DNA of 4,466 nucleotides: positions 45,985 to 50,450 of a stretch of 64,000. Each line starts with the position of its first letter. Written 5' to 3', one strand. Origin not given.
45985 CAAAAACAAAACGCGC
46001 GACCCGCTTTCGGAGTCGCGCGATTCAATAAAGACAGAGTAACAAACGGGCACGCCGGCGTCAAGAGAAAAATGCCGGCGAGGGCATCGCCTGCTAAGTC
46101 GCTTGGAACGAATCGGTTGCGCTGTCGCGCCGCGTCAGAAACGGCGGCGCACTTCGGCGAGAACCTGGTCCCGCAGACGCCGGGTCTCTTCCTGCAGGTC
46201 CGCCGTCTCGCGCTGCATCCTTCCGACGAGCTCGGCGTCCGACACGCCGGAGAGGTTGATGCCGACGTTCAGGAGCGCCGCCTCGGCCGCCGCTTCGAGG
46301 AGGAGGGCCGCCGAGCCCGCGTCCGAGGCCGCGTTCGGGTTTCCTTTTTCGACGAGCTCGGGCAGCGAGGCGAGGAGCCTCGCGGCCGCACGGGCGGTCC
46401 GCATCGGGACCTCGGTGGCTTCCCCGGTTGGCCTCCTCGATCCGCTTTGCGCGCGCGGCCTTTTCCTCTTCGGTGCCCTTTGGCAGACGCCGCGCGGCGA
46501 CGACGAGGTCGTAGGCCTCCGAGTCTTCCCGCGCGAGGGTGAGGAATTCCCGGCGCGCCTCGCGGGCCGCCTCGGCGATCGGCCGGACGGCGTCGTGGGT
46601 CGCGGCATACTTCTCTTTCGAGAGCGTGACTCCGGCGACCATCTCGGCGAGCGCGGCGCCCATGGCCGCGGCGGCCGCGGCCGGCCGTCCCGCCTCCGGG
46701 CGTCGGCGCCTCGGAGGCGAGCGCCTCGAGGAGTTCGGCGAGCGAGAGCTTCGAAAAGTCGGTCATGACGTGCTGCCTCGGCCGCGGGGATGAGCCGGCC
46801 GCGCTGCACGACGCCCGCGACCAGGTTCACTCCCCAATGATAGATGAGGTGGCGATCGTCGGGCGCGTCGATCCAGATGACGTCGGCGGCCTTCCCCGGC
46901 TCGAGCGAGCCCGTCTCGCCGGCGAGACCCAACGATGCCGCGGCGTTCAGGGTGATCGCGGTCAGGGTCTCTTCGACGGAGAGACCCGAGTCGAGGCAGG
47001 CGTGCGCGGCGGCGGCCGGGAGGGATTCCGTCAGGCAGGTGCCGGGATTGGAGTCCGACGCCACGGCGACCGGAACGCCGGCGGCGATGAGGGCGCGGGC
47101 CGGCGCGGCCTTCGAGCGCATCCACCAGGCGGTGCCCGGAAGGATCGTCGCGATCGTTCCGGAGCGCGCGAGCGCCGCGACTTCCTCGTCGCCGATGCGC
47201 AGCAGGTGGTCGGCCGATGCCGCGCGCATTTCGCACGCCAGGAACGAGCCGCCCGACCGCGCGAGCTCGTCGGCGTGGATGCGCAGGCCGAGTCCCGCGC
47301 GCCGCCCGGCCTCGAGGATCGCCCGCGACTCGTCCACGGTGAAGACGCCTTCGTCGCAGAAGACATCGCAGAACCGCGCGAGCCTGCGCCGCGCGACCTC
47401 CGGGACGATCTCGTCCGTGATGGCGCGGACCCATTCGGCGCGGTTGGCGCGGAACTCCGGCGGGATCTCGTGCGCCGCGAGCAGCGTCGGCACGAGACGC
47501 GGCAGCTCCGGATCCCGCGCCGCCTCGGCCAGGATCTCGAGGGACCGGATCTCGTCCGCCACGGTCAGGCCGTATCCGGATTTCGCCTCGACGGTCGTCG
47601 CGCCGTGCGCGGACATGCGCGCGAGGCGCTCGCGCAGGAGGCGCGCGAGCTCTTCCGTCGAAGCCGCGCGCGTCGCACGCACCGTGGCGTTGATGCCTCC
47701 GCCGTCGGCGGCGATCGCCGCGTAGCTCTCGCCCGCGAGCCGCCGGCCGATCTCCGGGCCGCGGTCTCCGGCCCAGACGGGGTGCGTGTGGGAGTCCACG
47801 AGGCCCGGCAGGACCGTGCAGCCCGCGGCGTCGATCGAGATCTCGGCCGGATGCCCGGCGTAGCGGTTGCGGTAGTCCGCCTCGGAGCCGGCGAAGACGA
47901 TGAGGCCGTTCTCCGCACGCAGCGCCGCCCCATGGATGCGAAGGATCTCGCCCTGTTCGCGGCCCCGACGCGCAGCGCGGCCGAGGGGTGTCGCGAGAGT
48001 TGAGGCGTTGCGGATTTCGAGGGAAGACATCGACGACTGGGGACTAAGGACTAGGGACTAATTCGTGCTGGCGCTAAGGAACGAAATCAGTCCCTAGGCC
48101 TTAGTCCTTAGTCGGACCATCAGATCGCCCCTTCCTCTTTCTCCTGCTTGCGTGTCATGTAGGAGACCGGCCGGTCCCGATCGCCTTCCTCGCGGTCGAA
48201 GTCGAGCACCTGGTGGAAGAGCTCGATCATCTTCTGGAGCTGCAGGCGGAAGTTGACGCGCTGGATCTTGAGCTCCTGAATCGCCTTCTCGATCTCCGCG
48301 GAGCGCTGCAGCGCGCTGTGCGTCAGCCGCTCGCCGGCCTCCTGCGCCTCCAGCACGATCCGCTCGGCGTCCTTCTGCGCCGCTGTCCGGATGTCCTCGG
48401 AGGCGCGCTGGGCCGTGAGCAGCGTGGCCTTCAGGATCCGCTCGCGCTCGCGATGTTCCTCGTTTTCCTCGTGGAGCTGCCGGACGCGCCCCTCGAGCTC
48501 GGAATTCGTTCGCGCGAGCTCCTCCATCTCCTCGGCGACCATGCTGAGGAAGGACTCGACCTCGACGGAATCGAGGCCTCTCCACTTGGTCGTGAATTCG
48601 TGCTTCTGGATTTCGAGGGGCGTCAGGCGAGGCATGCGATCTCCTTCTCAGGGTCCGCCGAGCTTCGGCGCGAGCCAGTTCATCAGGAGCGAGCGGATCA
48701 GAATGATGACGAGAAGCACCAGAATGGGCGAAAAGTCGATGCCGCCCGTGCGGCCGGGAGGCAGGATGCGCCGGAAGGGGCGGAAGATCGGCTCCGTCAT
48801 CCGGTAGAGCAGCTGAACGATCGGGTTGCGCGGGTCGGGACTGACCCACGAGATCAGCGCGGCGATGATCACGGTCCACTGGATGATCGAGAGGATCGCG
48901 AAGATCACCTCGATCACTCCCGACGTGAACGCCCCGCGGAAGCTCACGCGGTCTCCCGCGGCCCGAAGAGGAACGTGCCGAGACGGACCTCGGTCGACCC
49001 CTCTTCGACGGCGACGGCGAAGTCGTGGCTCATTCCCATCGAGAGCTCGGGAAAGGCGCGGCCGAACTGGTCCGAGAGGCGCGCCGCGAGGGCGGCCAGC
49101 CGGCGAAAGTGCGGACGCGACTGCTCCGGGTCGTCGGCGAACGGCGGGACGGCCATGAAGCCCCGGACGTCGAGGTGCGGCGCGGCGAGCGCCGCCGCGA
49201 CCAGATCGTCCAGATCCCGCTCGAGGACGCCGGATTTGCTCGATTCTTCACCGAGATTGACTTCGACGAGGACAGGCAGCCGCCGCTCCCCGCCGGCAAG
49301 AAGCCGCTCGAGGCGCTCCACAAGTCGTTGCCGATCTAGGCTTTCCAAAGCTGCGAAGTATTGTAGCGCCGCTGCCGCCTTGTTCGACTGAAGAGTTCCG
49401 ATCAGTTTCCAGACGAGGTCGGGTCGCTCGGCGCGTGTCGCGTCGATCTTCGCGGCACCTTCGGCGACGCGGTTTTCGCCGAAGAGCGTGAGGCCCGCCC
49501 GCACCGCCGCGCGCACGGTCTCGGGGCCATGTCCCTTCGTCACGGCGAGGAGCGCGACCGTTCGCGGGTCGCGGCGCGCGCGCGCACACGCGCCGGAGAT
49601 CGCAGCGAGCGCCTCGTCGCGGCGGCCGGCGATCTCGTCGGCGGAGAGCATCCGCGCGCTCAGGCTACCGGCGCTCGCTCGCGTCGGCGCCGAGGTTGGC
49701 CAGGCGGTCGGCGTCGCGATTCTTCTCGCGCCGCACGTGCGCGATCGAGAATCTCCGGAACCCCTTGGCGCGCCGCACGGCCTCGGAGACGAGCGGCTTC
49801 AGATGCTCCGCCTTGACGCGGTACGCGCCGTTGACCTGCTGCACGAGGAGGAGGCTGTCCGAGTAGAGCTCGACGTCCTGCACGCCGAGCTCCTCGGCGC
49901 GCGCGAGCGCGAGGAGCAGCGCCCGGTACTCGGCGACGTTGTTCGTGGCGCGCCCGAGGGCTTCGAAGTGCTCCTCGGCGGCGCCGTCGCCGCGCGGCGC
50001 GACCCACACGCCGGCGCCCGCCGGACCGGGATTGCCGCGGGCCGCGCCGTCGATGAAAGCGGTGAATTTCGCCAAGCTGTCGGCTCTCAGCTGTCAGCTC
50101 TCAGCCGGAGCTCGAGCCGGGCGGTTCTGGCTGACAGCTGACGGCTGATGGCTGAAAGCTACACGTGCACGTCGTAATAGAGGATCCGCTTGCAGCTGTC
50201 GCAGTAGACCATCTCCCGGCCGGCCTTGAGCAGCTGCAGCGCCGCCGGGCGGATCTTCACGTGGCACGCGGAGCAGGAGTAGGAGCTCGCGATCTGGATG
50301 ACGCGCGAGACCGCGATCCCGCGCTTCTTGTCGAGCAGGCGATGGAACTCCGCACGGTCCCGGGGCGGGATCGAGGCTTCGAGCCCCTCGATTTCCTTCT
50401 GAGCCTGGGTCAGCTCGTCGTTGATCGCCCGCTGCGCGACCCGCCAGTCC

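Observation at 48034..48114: Type example of a dispersed element: a long hairpin with 7-nt periodic arms filling an intra-operon stop-to-start gap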

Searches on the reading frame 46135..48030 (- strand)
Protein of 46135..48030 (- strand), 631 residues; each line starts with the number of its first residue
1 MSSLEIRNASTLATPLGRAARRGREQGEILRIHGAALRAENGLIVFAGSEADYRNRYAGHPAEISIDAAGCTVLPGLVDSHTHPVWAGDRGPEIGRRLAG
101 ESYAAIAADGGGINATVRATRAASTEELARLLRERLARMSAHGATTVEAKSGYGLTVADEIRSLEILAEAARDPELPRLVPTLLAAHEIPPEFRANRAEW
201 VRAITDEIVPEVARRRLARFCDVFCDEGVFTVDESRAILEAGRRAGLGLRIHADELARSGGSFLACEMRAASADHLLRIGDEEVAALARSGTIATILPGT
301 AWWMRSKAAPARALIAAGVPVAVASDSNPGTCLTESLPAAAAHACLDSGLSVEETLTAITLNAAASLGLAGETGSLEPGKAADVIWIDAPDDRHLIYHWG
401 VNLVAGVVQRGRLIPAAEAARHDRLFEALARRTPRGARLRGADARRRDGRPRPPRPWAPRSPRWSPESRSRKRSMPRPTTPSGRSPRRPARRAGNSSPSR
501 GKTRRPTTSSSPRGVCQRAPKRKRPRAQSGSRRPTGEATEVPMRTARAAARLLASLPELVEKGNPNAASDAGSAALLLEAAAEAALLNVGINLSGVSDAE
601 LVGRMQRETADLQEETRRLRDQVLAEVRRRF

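Call 13: search_protein_families(library=pfam, proteins=[window:46135-48030:-])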
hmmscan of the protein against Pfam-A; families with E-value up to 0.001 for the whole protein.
window:46135-48030:- (631 aa): 3 families
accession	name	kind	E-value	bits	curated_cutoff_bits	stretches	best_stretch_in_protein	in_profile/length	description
PF07969.17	Amidohydro_3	-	6e-21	75.9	29.7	2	91-389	123-446/472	Amidohydrolase family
PF04961.17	FTCD_C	-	1.8e-19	70.6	24.5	1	534-609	105-180/182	Formiminotransferase-cyclodeaminase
PF01979.26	Amidohydro_1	-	6.9e-15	55.6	25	1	72-408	1-339/345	Amidohydrolase family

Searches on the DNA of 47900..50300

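Call 47: search_rna_families(source=window, start=47900, end=50300, threshold=evalue, max_evalue=10)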
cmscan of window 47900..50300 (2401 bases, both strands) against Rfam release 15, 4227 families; matches with E-value up to 10: 8.
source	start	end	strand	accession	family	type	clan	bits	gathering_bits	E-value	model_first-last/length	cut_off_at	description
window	48042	48106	-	RF03371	mir-4788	Gene; miRNA;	-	30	91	0.0059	1-80/80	no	mir-4788 microRNA precursor family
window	48035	48113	+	RF03371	mir-4788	Gene; miRNA;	-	29.3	91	0.0086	1-80/80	no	mir-4788 microRNA precursor family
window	50071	50163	+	RF03317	mir-4874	Gene; miRNA;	-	28.3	70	0.037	1-94/94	no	mir-4874 microRNA precursor family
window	50072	50162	+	RF03877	mir-3937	Gene; miRNA;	-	26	84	0.026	1-102/102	no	mir-3937 microRNA precursor family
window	49174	49247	+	RF01779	AS1726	Gene;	-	21.1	50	2.5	1-78/78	no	AS1726 sRNA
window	50079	50156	-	RF03888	mir-3160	Gene; miRNA;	-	20.4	80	4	1-83/83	no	mir-3160 microRNA precursor family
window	48032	48115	-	RF00713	mir-239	Gene; miRNA;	-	16.7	49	4.6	1-74/74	no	mir-239 microRNA precursor family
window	48858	48925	+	RF01127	sR42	Gene; snRNA; snoRNA; CD-box;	-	13.4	38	4.9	1-63/63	no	Small nucleolar RNA sR42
